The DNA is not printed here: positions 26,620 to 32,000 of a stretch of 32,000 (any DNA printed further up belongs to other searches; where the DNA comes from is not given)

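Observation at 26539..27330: NRPS reading frame opens immediately after mbtH, at the hinge of an adenylation domain, with the catalytic A10 lysine lost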

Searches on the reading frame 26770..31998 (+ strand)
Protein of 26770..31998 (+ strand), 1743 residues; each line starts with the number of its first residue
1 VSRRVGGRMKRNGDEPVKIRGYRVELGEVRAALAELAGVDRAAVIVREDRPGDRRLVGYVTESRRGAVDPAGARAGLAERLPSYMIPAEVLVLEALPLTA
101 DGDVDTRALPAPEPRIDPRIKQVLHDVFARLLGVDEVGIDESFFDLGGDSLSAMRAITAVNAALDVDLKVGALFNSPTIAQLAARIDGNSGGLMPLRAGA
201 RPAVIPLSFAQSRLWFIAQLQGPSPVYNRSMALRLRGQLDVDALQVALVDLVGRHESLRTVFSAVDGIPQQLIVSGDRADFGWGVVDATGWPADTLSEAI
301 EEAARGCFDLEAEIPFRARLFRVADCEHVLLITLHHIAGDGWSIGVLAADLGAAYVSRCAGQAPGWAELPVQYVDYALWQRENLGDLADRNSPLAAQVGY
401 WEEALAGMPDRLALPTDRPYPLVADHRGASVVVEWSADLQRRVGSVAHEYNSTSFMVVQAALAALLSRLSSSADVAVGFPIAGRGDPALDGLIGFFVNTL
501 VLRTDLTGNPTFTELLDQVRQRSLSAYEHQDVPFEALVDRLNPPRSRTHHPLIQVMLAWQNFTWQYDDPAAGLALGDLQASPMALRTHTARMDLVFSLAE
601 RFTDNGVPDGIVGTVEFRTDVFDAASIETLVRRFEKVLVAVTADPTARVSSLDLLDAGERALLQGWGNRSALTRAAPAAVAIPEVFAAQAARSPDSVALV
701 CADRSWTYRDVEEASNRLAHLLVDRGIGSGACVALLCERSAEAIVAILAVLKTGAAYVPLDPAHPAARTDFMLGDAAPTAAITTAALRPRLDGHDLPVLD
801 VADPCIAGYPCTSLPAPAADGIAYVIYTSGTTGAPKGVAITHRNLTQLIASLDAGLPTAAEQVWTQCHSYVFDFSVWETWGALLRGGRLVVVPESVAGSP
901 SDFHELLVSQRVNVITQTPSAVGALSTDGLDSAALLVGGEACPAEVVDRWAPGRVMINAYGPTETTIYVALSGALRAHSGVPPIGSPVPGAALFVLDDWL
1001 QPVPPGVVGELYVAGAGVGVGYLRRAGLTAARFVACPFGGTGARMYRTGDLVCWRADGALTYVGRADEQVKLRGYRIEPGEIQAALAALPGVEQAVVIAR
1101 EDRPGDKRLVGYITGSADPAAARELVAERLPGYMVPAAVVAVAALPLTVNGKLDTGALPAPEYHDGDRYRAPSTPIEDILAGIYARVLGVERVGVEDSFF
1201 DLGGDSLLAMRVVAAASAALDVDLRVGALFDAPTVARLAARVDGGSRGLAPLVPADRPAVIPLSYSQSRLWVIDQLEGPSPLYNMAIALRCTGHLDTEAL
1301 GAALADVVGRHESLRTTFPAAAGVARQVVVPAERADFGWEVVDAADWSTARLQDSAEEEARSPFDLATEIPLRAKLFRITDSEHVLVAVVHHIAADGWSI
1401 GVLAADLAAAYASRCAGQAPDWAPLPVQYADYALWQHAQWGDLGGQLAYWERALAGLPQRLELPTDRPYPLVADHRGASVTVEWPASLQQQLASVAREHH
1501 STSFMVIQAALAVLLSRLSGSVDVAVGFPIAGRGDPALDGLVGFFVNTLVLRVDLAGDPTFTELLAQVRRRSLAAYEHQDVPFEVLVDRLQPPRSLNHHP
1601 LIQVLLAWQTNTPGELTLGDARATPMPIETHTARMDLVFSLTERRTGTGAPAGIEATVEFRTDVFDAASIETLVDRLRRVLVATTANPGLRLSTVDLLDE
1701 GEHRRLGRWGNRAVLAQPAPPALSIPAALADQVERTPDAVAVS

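Call 5: search_protein_families(library=pfam, proteins=[window:26770-31998:+], max_evalue=0.01)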
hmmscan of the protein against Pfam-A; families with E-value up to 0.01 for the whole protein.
window:26770-31998:+ (1743 aa): 4 families
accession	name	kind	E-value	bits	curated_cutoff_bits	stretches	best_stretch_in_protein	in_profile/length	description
PF00668.25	Condensation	-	3.7e-192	639.5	30.6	2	1260-1706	4-455/456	Condensation domain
PF00501.34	AMP-binding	-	8.9e-79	265.5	29.9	1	686-1023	1-384/384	AMP-binding enzyme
PF00550.31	PP-binding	-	7.8e-32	109.8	20.8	2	123-186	2-67/67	Phosphopantetheine attachment site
PF13193.12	AMP-binding_C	-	2e-17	64.3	24.5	2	1081-1152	1-76/76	AMP-binding enzyme C-terminal domain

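Call 6: search_protein_families(library=ncbifam, proteins=[window:26770-31998:+], max_evalue=0.01)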
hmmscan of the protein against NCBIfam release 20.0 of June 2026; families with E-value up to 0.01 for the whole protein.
window:26770-31998:+ (1743 aa): 108 families (the best 25 are shown)
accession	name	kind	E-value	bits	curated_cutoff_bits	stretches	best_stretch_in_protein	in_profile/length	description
NF004282.0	PRK05691.1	subfamily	0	1249.9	4090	2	562-1742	1022-2207/4334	non-ribosomal peptide synthase/polyketide synthase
NF047350.1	aureusi_NRPS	equivalog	5.2e-274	912.5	2500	2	14-915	799-1667/2373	aureusimine non-ribosomal peptide synthetase AusA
NF041803.1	NRPS_SolG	exception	2.2e-161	538.8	2200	3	460-1241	354-1154/1163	solanimycin non-ribosomal peptide synthetase SolG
NF038078.1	NRPS_MxcG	equivalog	1.6e-158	529.4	2300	3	203-1246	3-1045/1442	myxochelin non-ribosomal peptide synthetase MxcG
NF007605.2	PRK10252.1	equivalog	1.4e-147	493.2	2400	3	205-1244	4-1043/1292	enterobactin non-ribosomal peptide synthetase EntF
TIGR01733.1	AA-adenyl-dom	subfamily_domain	4.1e-136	454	317.4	2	707-1097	1-409/409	amino acid adenylation domain-containing protein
TIGR03443.1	alpha_am_amid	equivalog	2.7e-100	336.5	1030.1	6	401-783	2-348/1390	L-aminoadipate-semialdehyde dehydrogenase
NF003417.0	PRK04813.1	subfamily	5.6e-84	282.5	476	2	687-1158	10-499/505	D-alanine--poly(phosphoribitol) ligase subunit DltA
TIGR01734.1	D-ala-DACP-lig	equivalog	7.8e-80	268.8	559.85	2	687-1158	7-498/504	D-alanine--poly(phosphoribitol) ligase subunit DltA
TIGR03098.1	ligase_PEP_1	hypoth_equivalog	6.3e-61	206.4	592.35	3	819-1158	162-514/517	acyl-CoA ligase (AMP-forming), exosortase A system-associated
NF004837.0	PRK06187.1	subfamily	1.3e-59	201.9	476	3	815-1158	165-518/531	long-chain-fatty-acid--CoA ligase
NF005858.0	PRK07787.1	subfamily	1.3e-48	165.6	575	2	690-1154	11-464/471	acyl-CoA synthetase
NF004822.0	PRK06178.1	equivalog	1.1e-47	162.9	782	4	984-1158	393-563/571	acyl-CoA synthetase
NF006572.0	PRK09088.1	equivalog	8.3e-46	156.7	696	2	686-1157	7-482/491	acyl-CoA synthetase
NF005702.0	PRK07514.1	subfamily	5.1e-43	147.2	558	3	948-1154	288-492/506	malonyl-CoA synthase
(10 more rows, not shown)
